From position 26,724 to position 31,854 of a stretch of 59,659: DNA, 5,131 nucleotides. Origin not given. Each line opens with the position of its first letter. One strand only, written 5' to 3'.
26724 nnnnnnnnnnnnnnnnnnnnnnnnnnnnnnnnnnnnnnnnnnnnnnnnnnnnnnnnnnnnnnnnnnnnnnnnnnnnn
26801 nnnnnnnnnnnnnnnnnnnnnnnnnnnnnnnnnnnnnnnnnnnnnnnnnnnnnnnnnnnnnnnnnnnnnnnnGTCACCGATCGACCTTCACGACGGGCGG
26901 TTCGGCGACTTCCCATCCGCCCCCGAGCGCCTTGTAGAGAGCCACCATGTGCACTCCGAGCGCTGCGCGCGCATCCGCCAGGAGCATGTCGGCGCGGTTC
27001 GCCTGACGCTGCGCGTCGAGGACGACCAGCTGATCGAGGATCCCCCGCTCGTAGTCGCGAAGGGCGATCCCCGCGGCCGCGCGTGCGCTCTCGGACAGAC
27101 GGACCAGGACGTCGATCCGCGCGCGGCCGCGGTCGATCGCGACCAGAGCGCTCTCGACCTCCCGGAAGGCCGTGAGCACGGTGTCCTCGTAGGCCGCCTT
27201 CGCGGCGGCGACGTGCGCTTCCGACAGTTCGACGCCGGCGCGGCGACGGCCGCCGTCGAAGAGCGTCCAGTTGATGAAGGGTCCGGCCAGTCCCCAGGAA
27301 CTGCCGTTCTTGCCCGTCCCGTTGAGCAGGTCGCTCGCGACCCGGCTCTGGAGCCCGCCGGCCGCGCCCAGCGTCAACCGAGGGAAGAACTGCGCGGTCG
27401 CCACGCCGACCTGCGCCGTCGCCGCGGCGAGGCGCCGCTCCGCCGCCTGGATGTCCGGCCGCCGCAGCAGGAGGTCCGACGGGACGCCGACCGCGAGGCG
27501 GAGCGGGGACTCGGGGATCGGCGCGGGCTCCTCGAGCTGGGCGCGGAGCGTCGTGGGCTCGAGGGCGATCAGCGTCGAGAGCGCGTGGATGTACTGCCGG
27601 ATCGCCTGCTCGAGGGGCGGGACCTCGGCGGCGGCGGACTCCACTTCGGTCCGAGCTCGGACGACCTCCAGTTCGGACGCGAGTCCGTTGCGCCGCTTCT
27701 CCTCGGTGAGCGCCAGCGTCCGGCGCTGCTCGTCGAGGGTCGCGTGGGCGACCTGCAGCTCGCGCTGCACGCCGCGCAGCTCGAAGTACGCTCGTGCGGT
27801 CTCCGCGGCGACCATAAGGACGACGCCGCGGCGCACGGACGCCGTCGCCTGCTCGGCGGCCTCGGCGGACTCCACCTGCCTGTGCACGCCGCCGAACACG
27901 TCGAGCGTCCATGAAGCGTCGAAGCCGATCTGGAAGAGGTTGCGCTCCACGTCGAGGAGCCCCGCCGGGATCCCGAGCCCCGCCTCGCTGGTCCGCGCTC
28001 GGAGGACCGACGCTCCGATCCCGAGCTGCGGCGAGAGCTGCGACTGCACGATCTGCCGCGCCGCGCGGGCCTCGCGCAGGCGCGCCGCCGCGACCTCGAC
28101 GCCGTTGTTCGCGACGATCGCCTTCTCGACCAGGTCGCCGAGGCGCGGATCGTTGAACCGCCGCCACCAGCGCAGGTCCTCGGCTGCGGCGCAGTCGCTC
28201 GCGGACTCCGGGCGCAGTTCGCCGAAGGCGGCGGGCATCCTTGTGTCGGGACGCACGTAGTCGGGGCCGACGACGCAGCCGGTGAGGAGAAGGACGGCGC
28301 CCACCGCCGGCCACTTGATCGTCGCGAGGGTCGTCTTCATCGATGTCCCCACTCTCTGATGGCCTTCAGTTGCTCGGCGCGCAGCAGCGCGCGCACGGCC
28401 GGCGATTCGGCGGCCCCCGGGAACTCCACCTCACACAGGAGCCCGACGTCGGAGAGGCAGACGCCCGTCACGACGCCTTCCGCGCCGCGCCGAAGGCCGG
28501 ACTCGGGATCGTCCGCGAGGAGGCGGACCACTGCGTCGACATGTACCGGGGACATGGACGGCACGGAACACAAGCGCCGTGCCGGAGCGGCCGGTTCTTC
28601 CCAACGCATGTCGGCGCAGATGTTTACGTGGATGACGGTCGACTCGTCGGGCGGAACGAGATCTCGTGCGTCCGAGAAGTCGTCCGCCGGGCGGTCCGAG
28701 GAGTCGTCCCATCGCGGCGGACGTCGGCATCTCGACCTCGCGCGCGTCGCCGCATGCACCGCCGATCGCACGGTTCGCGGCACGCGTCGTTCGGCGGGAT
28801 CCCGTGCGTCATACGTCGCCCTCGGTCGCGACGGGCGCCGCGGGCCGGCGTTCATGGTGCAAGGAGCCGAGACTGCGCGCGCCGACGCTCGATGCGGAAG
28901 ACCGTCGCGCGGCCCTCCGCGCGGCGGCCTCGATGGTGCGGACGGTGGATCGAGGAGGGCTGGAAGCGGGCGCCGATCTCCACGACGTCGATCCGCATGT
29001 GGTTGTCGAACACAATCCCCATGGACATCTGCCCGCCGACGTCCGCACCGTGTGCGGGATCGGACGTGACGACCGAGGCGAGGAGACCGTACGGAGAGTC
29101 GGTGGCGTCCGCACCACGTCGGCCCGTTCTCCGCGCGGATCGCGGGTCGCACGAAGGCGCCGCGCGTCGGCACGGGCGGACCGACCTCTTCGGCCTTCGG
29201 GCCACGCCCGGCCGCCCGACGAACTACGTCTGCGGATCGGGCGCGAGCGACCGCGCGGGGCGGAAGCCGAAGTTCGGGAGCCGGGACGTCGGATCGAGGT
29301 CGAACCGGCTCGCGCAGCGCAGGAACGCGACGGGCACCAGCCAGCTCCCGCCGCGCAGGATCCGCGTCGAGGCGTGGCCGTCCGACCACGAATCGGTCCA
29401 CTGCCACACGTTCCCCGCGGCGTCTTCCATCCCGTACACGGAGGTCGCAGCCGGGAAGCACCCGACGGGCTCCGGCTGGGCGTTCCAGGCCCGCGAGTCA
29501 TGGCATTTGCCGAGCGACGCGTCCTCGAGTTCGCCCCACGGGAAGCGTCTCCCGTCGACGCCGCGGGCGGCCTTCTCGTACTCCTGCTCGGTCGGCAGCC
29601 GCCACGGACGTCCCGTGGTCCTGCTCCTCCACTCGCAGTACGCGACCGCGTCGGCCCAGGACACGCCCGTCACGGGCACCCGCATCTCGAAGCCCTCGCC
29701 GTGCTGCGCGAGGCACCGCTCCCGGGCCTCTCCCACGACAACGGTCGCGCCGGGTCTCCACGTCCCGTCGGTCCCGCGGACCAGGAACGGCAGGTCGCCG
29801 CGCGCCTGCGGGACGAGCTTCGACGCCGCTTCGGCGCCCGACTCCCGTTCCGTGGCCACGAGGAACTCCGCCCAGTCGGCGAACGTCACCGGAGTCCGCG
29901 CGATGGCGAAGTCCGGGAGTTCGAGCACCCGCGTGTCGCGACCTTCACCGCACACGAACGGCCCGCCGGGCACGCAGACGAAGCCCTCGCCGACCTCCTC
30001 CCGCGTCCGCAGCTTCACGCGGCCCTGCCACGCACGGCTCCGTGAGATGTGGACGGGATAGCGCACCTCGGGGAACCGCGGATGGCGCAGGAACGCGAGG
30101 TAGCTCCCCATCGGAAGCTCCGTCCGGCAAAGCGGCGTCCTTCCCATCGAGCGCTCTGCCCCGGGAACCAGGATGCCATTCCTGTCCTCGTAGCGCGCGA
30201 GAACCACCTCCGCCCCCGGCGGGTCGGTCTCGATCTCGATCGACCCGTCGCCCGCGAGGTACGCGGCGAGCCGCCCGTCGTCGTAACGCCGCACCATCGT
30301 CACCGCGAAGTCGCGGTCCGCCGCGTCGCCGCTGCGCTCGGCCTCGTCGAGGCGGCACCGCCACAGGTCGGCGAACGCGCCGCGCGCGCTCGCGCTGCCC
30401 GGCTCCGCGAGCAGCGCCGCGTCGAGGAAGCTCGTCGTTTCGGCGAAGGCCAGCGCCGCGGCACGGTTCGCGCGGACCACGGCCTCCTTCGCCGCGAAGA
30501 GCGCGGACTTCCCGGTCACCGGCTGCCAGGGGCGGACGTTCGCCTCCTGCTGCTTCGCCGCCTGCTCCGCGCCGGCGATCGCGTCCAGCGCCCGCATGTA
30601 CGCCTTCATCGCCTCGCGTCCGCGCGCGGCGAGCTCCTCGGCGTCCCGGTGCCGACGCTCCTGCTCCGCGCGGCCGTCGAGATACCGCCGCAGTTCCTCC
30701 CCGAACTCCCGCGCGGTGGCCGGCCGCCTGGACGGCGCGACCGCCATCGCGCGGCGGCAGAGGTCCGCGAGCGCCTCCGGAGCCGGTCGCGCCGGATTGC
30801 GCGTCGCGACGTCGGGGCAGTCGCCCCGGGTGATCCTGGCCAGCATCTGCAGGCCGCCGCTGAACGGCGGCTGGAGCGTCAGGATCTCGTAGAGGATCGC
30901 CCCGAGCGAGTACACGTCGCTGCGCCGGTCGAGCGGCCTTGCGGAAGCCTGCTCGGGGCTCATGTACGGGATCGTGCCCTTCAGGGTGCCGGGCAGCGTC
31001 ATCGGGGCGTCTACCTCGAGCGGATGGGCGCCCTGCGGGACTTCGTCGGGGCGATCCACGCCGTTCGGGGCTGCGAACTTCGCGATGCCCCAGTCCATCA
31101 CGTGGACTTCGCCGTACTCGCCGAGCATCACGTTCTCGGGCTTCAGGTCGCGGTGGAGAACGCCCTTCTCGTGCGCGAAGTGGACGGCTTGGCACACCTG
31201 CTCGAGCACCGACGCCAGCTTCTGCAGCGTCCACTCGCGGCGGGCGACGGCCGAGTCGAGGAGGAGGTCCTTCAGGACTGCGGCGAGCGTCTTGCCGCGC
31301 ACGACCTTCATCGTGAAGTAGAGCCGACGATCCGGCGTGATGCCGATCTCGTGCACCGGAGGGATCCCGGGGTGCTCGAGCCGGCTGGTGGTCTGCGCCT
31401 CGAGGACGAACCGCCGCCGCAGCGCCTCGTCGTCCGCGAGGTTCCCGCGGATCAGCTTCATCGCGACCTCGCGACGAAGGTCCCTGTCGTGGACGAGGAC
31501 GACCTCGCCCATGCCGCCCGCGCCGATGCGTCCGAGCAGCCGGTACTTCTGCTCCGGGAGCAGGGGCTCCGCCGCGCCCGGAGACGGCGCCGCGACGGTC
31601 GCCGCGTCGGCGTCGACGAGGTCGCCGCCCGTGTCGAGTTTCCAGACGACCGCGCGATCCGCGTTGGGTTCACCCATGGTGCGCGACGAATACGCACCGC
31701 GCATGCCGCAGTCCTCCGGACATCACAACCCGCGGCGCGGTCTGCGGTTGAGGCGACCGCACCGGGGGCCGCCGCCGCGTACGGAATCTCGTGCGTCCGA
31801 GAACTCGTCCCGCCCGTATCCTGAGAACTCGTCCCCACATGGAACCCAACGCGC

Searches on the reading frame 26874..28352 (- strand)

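Call 74: search_protein_families(library=pfam, proteins=[window:26874-28352:-], max_evalue=0.0001)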
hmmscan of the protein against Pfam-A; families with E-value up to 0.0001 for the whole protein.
window:26874-28352:- (492 aa): 1 family
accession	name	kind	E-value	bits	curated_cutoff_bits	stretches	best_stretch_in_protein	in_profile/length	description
PF02321.23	OEP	-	1.2e-47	162.6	22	2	295-477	9-187/187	Outer membrane efflux protein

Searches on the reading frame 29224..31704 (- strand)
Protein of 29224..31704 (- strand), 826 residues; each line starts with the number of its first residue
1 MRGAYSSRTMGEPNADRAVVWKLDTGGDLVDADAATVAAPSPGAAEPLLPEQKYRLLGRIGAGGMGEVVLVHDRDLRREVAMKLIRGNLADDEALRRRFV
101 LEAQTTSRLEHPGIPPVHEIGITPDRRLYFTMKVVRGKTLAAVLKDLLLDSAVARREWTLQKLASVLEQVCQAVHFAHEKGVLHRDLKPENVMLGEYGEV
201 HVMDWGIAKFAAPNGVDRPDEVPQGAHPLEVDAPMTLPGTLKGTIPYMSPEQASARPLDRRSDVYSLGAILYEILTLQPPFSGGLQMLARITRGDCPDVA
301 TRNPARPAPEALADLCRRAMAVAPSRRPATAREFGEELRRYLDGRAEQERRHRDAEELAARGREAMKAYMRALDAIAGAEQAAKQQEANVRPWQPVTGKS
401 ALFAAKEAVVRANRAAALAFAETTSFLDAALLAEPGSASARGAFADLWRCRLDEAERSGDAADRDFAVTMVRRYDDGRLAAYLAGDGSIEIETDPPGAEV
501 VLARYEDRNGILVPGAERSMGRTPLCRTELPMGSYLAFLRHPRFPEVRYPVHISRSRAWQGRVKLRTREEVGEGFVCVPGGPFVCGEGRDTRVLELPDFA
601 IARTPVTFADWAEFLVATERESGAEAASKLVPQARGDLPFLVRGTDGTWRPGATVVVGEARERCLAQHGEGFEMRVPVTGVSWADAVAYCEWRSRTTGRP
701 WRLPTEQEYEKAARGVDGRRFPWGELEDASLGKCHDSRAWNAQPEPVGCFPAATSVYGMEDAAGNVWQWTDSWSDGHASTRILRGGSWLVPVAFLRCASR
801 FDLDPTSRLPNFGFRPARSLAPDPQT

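Call 61: search_protein_families(library=pfam, proteins=[window:29224-31704:-], max_evalue=0.001)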
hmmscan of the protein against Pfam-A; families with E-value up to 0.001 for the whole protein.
window:29224-31704:- (826 aa): 4 families
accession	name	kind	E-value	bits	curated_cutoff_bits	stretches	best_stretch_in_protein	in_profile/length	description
PF03781.23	FGE-sulfatase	-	3.9e-41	141.8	23.3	1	574-818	4-255/255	Sulfatase-modifying factor enzyme 1-like domain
PF00069.31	Pkinase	-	2.1e-38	132.7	31.7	1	54-330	1-254/263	Protein kinase domain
PF07714.23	PK_Tyr_Ser-Thr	-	2.4e-23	83.2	23.1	1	58-329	5-250/258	Protein tyrosine and serine/threonine kinase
PF01636.29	APH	-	8.5e-05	22.9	23.2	0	145-210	133-199/239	Phosphotransferase enzyme family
